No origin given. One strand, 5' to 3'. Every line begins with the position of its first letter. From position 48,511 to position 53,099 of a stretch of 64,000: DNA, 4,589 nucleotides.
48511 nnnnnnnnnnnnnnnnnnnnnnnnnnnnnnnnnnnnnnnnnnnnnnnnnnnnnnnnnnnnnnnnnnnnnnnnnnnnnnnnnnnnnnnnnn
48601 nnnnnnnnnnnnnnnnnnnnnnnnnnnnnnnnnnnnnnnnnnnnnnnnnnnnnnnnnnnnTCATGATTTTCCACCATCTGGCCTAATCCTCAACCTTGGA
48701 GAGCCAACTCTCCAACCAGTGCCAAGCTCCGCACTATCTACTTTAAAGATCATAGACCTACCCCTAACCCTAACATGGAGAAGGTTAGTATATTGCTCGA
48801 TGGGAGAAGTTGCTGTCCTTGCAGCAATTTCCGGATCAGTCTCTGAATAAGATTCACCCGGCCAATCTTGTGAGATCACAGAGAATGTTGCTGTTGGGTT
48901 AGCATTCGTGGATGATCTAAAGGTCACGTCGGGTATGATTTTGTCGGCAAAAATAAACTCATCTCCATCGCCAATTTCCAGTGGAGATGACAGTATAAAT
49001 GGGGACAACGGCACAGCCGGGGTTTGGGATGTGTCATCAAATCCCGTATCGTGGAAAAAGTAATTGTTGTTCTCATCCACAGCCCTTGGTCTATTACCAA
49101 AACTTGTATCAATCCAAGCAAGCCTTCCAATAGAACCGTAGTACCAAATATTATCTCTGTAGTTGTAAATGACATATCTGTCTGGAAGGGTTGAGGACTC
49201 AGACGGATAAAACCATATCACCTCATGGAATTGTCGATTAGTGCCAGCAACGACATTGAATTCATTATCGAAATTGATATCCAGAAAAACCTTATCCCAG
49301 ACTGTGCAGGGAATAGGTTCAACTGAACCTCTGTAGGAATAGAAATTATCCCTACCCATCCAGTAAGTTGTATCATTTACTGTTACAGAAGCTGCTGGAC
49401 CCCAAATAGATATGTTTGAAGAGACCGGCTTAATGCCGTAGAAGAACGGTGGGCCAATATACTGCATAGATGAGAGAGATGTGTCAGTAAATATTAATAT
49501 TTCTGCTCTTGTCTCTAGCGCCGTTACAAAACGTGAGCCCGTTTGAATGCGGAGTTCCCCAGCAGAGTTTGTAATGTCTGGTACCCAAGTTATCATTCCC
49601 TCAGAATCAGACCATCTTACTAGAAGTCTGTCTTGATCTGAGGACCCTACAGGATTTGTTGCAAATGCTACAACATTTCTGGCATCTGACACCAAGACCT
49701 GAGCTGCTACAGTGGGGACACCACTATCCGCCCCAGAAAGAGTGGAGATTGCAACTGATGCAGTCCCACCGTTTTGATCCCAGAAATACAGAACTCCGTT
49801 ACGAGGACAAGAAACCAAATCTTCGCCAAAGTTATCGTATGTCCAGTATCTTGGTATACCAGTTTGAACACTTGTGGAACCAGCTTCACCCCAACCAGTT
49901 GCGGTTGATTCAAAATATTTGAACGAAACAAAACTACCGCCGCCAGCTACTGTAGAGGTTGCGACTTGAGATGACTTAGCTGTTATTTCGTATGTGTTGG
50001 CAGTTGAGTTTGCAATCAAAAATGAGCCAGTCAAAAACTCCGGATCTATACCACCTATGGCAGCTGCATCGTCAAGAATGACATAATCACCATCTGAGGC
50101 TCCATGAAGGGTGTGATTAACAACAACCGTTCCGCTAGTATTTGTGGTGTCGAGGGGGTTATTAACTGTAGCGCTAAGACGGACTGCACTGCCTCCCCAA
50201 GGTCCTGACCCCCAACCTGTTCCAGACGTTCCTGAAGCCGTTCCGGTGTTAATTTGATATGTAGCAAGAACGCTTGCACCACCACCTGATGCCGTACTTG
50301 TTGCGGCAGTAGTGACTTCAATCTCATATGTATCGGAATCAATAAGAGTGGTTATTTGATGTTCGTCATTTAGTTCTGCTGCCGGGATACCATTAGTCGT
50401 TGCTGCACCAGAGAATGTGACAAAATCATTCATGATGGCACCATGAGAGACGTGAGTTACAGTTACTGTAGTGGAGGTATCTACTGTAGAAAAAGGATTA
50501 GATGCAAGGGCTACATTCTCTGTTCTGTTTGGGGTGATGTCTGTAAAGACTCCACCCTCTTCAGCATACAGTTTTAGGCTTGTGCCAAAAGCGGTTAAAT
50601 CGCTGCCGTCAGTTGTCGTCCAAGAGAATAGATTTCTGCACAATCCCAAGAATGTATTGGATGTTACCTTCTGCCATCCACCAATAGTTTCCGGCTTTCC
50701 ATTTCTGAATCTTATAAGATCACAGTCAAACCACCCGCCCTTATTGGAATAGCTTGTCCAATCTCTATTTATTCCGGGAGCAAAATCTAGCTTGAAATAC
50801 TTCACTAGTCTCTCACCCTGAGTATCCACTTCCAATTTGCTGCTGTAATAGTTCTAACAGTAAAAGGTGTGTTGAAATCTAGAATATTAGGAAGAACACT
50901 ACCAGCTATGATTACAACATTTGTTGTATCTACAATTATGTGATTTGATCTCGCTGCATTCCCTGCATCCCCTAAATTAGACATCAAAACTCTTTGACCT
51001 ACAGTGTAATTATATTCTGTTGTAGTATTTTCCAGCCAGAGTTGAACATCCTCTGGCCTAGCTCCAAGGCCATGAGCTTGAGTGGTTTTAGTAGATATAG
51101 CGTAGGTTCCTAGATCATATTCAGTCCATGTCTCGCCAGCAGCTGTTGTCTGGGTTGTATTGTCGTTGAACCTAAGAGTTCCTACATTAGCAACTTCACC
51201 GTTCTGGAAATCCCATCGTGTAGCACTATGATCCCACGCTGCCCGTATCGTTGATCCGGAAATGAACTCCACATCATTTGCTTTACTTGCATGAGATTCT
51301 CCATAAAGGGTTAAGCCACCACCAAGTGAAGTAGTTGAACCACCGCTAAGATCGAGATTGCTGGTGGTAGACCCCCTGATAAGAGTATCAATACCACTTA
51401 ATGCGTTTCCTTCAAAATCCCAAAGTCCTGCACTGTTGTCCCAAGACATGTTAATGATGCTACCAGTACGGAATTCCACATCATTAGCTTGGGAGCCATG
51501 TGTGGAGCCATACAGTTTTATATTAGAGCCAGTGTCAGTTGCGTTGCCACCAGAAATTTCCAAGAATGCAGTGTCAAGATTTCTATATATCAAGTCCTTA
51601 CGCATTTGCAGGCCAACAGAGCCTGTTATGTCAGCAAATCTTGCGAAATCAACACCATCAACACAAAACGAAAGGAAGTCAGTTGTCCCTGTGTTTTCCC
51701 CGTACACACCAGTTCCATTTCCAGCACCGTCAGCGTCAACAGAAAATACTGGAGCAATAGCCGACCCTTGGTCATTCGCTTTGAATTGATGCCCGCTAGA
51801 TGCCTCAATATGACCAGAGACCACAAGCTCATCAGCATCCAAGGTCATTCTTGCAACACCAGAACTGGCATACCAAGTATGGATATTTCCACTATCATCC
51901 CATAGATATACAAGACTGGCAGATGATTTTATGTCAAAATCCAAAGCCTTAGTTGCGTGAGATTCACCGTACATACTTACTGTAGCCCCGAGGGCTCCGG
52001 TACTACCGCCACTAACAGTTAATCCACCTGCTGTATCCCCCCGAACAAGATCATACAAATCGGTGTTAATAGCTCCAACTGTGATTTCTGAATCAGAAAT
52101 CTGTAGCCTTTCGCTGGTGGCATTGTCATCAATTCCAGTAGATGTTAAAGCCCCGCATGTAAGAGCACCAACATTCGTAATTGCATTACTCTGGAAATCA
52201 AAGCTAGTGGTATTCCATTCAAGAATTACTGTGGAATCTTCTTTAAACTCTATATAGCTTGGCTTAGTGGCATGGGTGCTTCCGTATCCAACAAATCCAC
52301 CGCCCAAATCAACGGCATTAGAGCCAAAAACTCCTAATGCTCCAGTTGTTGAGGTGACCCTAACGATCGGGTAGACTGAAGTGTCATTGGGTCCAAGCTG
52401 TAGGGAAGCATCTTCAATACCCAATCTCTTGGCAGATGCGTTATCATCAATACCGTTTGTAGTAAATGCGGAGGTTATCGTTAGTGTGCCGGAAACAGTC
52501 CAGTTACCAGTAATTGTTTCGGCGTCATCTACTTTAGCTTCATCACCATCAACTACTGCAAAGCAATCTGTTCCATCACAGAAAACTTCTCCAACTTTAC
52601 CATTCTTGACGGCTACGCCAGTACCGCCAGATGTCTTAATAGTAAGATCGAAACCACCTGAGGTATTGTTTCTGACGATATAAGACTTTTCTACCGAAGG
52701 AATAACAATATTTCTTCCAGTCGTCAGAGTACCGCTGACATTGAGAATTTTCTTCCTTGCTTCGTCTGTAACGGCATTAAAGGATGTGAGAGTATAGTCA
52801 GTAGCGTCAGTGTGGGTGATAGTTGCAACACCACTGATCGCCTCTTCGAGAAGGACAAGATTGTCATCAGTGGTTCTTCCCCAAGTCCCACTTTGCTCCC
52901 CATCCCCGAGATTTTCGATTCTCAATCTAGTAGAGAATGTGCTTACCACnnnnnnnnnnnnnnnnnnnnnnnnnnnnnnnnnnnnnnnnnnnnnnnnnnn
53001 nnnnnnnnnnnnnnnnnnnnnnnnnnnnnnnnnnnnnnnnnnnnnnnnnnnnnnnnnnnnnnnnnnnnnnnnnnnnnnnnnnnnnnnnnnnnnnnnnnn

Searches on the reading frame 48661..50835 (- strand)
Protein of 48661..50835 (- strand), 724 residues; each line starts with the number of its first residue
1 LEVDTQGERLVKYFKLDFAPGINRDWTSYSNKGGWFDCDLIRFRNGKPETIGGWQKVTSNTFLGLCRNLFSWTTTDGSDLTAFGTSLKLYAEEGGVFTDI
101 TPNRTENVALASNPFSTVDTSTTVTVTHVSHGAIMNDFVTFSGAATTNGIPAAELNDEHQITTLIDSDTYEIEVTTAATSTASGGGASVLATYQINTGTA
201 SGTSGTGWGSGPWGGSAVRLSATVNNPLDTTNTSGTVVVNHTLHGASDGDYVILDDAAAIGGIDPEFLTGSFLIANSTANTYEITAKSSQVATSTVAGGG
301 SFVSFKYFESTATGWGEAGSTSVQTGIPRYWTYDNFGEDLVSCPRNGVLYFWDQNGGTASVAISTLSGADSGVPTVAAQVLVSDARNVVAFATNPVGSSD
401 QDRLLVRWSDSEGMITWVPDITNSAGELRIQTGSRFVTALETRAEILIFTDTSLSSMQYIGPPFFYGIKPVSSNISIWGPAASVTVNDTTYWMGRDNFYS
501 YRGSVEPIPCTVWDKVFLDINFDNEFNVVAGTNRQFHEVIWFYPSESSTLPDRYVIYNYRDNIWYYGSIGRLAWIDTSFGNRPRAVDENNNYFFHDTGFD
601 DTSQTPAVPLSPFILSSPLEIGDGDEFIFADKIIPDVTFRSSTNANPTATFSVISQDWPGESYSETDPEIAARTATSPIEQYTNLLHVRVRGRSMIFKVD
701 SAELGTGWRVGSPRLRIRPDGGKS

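Call 10: search_protein_families(library=phrogs, proteins=[window:48661-50835:-], max_evalue=0.001)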
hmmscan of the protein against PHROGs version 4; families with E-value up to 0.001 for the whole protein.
window:48661-50835:- (724 aa): 3 families
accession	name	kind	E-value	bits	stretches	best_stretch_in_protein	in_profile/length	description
phrog_3287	-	head and packaging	2.2e-61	209.3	1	15-722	7-523/524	virion structural protein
phrog_358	-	unknown function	3e-06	25.8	1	121-195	1738-1816/2056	-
phrog_28581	-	unknown function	1.5e-05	26.2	1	105-191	71-158/165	-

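Call 80: search_protein_families(library=pfam, proteins=[window:48661-50835:-], max_evalue=0.001)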
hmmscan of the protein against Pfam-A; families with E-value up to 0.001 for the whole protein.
window:48661-50835:- (724 aa): 0 families

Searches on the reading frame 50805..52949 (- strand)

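Call 10: search_protein_families(library=phrogs, proteins=[window:50805-52949:-], max_evalue=0.001)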
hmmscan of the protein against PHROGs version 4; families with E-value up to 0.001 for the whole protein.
window:50805-52949:- (714 aa): 3 families
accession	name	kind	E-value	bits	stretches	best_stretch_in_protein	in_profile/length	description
phrog_31104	-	unknown function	2.6e-14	54.1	1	1-153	1-156/365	-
phrog_12796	-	tail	1.4e-12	48.6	1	19-168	104-271/445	tail fiber protein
phrog_38625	-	tail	4.4e-07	30.2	1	52-131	150-227/437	tail fiber protein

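Call 80: search_protein_families(library=pfam, proteins=[window:50805-52949:-], max_evalue=0.001)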
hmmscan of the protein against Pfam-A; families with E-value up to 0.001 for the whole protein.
window:50805-52949:- (714 aa): 0 families
